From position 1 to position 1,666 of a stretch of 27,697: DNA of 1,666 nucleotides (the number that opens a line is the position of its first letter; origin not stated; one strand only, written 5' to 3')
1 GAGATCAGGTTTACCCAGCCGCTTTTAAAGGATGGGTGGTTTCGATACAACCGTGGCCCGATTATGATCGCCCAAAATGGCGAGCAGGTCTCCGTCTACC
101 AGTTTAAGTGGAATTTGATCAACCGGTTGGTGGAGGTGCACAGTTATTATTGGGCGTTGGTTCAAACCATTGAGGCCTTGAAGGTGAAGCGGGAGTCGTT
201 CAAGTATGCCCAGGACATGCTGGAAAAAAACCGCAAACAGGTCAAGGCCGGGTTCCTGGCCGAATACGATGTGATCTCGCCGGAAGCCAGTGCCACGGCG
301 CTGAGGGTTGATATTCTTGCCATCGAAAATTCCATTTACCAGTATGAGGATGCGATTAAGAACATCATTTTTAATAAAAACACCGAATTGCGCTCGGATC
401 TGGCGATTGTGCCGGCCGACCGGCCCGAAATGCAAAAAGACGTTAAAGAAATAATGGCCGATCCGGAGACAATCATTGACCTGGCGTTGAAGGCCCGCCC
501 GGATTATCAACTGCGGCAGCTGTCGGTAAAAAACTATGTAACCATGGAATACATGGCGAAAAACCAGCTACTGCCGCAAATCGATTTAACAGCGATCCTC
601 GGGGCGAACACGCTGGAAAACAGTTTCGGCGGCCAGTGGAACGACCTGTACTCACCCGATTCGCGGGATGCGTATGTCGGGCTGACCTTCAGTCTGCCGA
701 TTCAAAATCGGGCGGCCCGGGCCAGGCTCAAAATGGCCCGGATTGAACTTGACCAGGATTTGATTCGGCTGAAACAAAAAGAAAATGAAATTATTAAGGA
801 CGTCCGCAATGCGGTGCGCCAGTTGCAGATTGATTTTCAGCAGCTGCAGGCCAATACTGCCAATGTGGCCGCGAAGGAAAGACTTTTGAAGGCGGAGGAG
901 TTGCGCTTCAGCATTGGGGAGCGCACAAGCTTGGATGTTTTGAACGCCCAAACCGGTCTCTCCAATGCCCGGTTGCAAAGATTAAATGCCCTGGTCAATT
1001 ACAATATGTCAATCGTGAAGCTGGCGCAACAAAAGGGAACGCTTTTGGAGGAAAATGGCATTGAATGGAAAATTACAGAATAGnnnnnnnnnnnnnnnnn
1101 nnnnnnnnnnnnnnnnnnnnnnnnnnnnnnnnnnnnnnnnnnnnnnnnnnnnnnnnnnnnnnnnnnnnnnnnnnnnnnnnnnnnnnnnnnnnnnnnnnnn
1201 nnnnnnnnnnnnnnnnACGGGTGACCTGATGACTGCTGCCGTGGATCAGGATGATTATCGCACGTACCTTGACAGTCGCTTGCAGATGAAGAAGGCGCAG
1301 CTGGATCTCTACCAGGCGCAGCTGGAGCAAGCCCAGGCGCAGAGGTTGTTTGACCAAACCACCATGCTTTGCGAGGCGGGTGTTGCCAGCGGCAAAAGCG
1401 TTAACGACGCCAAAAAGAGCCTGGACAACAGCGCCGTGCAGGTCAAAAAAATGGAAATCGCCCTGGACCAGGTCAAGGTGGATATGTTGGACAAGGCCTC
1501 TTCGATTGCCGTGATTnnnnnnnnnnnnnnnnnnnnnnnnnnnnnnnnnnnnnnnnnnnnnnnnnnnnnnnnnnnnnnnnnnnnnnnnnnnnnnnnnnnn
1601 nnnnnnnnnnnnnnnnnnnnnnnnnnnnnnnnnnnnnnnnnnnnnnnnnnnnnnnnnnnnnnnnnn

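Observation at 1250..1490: MFP-like alpha-hairpin with a TolC-docking-type tip in a C-terminally anchored NEW3 protein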

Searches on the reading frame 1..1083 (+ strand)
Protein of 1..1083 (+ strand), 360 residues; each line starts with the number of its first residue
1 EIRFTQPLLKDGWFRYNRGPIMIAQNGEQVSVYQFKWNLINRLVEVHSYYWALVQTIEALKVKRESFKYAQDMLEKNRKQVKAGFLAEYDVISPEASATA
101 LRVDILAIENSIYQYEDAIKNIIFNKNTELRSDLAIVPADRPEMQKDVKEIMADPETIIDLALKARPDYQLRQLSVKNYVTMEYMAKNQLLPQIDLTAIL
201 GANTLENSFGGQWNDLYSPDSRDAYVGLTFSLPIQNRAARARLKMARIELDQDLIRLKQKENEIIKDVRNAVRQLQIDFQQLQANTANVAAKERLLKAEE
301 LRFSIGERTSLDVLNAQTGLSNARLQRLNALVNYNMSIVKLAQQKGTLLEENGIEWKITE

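Call 3: search_protein_families(library=pfam, proteins=[window:64-1083:+], max_evalue=0.1)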
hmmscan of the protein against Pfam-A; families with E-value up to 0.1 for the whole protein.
window:64-1083:+ (339 aa): 1 family
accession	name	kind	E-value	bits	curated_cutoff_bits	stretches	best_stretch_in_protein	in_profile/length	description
PF02321.23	OEP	-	3.9e-32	112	22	2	135-323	2-185/187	Outer membrane efflux protein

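Call 4: search_protein_families(library=ncbifam, proteins=[window:64-1083:+], max_evalue=0.1)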
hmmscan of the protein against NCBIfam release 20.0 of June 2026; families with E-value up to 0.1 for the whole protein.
window:64-1083:+ (339 aa): 7 families
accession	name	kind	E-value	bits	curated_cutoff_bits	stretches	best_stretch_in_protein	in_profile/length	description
TIGR01844.1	type_I_sec_TolC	subfamily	1.2e-26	93.6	225.15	1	11-333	102-406/414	TolC family outer membrane protein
NF007002.0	PRK09465.1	equivalog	1e-16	60.6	495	1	18-330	125-429/460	outer membrane channel protein TolC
TIGR01845.1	outer_NodT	subfamily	9.6e-16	57.6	210.05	1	24-320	170-453/460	efflux transporter outer membrane subunit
NF052390.1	efflux_OMP_AbuO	equivalog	5e-07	28.8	700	1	34-331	155-437/447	multidrug efflux outer membrane protein AbuO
NF007347.1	PRK09837.1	subfamily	0.0025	16.8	598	1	112-308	249-439/461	Cu(I)/Ag(I) efflux RND transporter outer membrane protein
NF007390.0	PRK09915.1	equivalog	0.003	16.3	597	1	28-285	193-436/488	MdtP family multidrug efflux transporter outer membrane subunit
NF010212.0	PRK13676.1-5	equivalog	0.031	14.7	177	1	237-309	31-102/114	YlbF/YmcA family competence regulator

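Call 71: search_solved_structures(query=window:1-1083:+, max_evalue=0.001, show_alignments=3)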
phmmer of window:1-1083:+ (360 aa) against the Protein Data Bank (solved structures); distinct sequences matched with E-value up to 0.001: 17.
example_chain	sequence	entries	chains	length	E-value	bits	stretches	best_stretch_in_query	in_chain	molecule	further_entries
1ek9_A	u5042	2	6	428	3.9e-12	49.4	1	48-352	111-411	OUTER MEMBRANE PROTEIN TOLC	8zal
5v5s_A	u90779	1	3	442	4.3e-12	49.2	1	51-352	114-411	Outer membrane protein TolC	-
1tqq_A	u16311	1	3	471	4.4e-12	49.2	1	48-352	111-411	Outer membrane protein tolC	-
5nik_A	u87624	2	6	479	4.7e-12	49.1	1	48-352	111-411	Outer membrane protein TolC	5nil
9qgy_A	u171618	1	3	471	5.9e-12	48.8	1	50-352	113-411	Outer membrane protein TolC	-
9tg4_A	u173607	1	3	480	6.2e-12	48.7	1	50-352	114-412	Outer membrane protein TolC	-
5ng5_F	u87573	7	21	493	6.7e-12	48.6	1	50-352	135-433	Outer membrane protein TolC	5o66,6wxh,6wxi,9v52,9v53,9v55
8zar_G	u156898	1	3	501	6.8e-12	48.6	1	48-352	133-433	Outer membrane protein TolC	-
2xmn_A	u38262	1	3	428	8.4e-12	48.3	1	48-352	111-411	Outer membrane protein TolC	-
7ng8_A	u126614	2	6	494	8.7e-12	48.2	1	50-353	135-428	Outer membrane channel protein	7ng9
2vdd_A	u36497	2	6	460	9.3e-12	48.1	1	48-352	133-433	OUTER MEMBRANE PROTEIN TOLC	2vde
5bun_A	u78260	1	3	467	9.8e-12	48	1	49-352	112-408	Outer membrane protein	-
2wmz_A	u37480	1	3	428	2.5e-11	46.7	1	48-352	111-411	OUTER MEMBRANE PROTEIN TOLC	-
4mt4_A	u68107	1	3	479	4.7e-08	36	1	11-346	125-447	CmeC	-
1wp1_A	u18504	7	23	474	8.8e-06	28.5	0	184-341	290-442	Outer membrane protein oprM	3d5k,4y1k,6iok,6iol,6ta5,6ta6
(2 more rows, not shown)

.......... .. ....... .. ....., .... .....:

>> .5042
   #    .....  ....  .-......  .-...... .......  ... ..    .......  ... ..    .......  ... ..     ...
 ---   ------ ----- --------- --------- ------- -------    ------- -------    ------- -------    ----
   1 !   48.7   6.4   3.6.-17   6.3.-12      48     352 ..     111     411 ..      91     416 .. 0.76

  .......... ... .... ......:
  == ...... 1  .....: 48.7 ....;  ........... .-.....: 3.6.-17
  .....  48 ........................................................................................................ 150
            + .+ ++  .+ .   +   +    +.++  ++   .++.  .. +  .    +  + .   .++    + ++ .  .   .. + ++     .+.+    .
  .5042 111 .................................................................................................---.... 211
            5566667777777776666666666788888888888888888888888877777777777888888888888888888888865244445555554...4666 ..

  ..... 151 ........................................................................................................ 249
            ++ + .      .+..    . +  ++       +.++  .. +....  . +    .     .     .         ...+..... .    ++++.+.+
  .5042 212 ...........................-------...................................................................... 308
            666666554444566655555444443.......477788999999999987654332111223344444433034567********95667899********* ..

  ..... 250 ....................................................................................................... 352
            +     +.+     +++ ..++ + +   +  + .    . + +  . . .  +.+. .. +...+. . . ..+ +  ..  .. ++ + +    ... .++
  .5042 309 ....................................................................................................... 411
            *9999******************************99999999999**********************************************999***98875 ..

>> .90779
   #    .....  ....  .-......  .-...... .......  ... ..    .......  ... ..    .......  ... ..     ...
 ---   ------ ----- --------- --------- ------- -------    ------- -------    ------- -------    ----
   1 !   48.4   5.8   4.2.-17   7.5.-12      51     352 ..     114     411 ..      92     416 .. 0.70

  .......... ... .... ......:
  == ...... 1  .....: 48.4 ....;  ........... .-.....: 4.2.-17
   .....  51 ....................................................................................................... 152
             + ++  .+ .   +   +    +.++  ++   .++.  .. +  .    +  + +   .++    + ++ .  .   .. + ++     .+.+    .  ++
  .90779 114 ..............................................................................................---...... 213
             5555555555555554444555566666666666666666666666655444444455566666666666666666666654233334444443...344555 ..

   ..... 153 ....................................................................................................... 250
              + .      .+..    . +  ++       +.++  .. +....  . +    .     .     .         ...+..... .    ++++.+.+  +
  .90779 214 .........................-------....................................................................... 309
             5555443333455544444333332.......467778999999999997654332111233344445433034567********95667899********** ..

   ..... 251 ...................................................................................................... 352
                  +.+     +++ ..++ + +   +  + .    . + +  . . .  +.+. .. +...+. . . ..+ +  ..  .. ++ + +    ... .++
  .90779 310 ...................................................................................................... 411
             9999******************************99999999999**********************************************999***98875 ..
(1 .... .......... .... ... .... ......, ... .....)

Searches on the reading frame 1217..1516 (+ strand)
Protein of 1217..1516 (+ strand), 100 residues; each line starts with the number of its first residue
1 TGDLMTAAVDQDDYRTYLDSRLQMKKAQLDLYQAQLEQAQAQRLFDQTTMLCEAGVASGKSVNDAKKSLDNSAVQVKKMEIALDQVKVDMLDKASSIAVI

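Call 27: search_solved_structures(query=A2, max_evalue=10, show_alignments=5)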
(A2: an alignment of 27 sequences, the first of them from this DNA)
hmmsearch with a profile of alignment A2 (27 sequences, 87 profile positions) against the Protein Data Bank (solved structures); distinct sequences matched with E-value up to 10: 23.
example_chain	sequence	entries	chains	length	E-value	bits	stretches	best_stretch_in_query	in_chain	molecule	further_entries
20yy_D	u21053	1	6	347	3.6e-05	27.1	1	11-72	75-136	Multidrug efflux RND transporter periplasmic adaptor subunit MexJ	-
3lnn_A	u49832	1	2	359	6.9e-05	26.2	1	15-75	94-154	Membrane fusion protein (MFP) heavy metal cation efflux ZneB (CzcB-like)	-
6vej_P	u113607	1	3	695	0.00043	23.6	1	12-77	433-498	Probable Resistance-Nodulation-Cell Division (RND) efflux membrane fusion protein,Probable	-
4dk0_A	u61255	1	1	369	0.0018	21.7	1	14-80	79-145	Putative MacA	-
4dk1_A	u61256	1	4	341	0.016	18.7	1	22-79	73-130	Putative MacA, Multidrug resistance protein mexA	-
2v4d_A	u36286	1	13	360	0.058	16.8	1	7-78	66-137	MULTIDRUG RESISTANCE PROTEIN MEXA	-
1t5e_A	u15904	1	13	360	0.058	16.8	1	7-78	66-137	Multidrug resistance protein mexA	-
6iok_I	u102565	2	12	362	0.058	16.8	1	7-78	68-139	Multidrug resistance protein MexA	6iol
6ta5_D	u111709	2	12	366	0.06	16.8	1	7-78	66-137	MexA family multidrug efflux RND transporter periplasmic adaptor subunit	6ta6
1vf7_A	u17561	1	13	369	0.061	16.8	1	7-78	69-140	Multidrug resistance protein mexA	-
8zar_A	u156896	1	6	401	0.13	15.8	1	9-69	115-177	Multidrug export protein EmrA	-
4l8j_A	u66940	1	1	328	0.14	15.6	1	18-78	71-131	Putative efflux transporter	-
9j3d_D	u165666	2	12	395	0.55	13.7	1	14-79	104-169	RND efflux system, MexC-like protein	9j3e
4qkv_A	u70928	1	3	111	0.64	13.5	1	10-76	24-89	Polymerase I and transcript release factor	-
9egn_A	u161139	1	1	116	0.65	13.5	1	10-76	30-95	Caveolae-associated protein 1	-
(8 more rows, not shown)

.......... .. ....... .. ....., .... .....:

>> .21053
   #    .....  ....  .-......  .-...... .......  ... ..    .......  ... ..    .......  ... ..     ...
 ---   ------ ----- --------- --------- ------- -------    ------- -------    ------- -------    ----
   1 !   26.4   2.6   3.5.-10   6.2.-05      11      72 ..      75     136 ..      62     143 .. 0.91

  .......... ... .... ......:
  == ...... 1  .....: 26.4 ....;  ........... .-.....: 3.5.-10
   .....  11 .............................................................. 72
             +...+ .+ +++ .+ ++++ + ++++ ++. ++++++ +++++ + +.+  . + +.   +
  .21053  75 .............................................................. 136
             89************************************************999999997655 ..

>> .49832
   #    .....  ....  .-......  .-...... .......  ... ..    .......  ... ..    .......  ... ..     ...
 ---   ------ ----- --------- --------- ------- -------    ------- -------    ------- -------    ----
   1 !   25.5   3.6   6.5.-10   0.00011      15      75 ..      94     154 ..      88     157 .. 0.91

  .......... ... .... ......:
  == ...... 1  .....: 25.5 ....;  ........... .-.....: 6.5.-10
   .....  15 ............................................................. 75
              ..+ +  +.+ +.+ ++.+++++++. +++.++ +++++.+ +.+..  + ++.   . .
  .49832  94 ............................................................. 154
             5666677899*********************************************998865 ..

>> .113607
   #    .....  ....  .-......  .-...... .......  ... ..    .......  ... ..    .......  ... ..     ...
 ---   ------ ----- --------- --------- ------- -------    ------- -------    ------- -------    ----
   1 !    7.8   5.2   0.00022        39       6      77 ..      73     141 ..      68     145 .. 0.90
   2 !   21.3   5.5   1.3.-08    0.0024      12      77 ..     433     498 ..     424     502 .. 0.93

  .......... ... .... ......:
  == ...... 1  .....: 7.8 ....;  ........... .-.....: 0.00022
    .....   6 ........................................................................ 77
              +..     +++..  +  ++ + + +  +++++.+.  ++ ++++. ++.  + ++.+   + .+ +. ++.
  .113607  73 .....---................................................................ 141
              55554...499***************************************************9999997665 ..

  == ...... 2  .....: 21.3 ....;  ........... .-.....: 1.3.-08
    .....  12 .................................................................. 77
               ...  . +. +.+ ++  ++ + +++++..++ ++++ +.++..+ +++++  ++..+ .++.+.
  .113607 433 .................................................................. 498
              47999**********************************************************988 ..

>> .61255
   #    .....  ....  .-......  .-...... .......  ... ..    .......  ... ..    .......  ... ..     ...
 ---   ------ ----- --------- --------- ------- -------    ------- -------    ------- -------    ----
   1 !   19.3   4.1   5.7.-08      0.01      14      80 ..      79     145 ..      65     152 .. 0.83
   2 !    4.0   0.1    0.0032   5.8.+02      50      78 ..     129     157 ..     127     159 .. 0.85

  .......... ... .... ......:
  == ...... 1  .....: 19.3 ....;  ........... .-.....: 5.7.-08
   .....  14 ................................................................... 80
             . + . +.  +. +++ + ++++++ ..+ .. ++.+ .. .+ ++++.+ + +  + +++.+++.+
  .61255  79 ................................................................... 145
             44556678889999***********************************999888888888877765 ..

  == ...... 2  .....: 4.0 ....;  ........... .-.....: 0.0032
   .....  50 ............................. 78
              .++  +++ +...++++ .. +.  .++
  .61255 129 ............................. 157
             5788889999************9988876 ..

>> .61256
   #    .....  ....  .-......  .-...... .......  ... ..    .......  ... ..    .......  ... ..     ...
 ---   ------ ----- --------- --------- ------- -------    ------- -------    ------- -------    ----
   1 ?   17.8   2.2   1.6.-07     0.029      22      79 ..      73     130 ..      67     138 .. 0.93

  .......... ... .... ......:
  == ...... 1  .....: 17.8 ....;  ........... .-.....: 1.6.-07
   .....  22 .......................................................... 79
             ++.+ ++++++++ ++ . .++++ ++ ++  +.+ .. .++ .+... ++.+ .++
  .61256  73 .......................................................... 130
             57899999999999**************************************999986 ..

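Call 57: predict_structure(alignment_id=A4)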
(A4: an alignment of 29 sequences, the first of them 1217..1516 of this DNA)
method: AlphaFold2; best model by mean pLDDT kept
length: 100 residues; sequences in the alignment: 29
mean_pLDDT: 87.2   pTM: 0.70
mean pLDDT of the five models: 87.2, 85.8, 84.2, 83.5, 81.8
residues with pLDDT >= 90: 67; 70-90: 18; 50-70: 12; < 50: 3
segments of 3 or more residues with pLDDT < 50: none
pLDDT, mean of each block of 10 residues (from residue 1): 55 82 94 97 98 95 97 97 91 66
secondary structure, 60 per line:
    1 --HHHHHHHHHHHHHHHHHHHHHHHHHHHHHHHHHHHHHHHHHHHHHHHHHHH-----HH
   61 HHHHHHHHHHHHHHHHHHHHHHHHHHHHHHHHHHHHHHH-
elements in order: H3-53 H59-99

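Call 59: fold_search(model_id=the predicted structure, library=pdb)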
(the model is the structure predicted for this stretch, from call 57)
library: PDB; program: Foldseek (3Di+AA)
matches with E <= 10: 796; with E <= 0.001: 0
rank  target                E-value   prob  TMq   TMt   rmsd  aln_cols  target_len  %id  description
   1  8zar_C                3.2e-02  1.00  0.71  0.21   1.4        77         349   14  EmrAB-TolC MFS-type tripartite multidrug efflux pump FA (released 2025-04-30)
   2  8zal_A                5.1e-02  1.00  0.71  0.22   1.4        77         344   14  EmrAB-TolC MFS-type tripartite multidrug efflux pump EA (released 2025-04-30)
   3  9j3d_D                5.8e-02  1.00  0.68  0.21   1.0        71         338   17  Cryo-EM structure of TMexCD1-TOprJ1 (released 2025-08-13)
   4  9qgy_G                6.2e-02  1.00  0.76  0.24   1.7        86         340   13  Structure of the YbjP lipoprotein bound to the MacAB-TolC tripartite efflux pump (released 2026-03-25)
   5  8zar_B                6.6e-02  1.00  0.69  0.20   1.2        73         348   14  EmrAB-TolC MFS-type tripartite multidrug efflux pump FA (released 2025-04-30)
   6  5ng5_A                6.6e-02  1.00  0.68  0.21   1.3        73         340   16  multi-drug efflux; membrane transport; RND superfamily; Drug resistance (released 2017-04-19)
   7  5c22_B                8.6e-02  0.95  0.49  0.21   6.7       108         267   11  Crystal structure of Zn-bound HlyD from E. coli (released 2016-02-17)
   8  3lnn_A                1.1e-01  1.00  0.58  0.18   2.0        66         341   20  Crystal structure of ZneB from Cupriavidus metallidurans (released 2010-06-30)
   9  8zar_D                1.2e-01  1.00  0.68  0.19   1.3        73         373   14  EmrAB-TolC MFS-type tripartite multidrug efflux pump FA (released 2025-04-30)
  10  9a2v_MODEL_1_A        1.3e-01  1.00  0.70  0.18   1.2        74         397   16  Model of E. coli AcrA by in-cell photo-crosslinking MS and deep learning (released 2023-02-24)
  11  1vf7_B                1.5e-01  1.00  0.60  0.26   1.1        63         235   22  Crystal structure of the membrane fusion protein, MexA of the multidrug transporter (released 2004-05-25)
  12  9tg4_F                1.5e-01  1.00  0.67  0.20   1.1        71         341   17  Structure of the YbjP lipoprotein bound to the AcrABZ-TolC efflux pump (released 2026-04-08)
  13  1vf7_G                1.5e-01  1.00  0.58  0.25   1.2        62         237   21  Crystal structure of the membrane fusion protein, MexA of the multidrug transporter (released 2004-05-25)
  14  1t5e_A                1.5e-01  1.00  0.59  0.26   1.1        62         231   22  The structure of MexA (released 2004-05-18)
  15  1vf7_F                1.5e-01  1.00  0.60  0.27   1.2        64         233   22  Crystal structure of the membrane fusion protein, MexA of the multidrug transporter (released 2004-05-25)
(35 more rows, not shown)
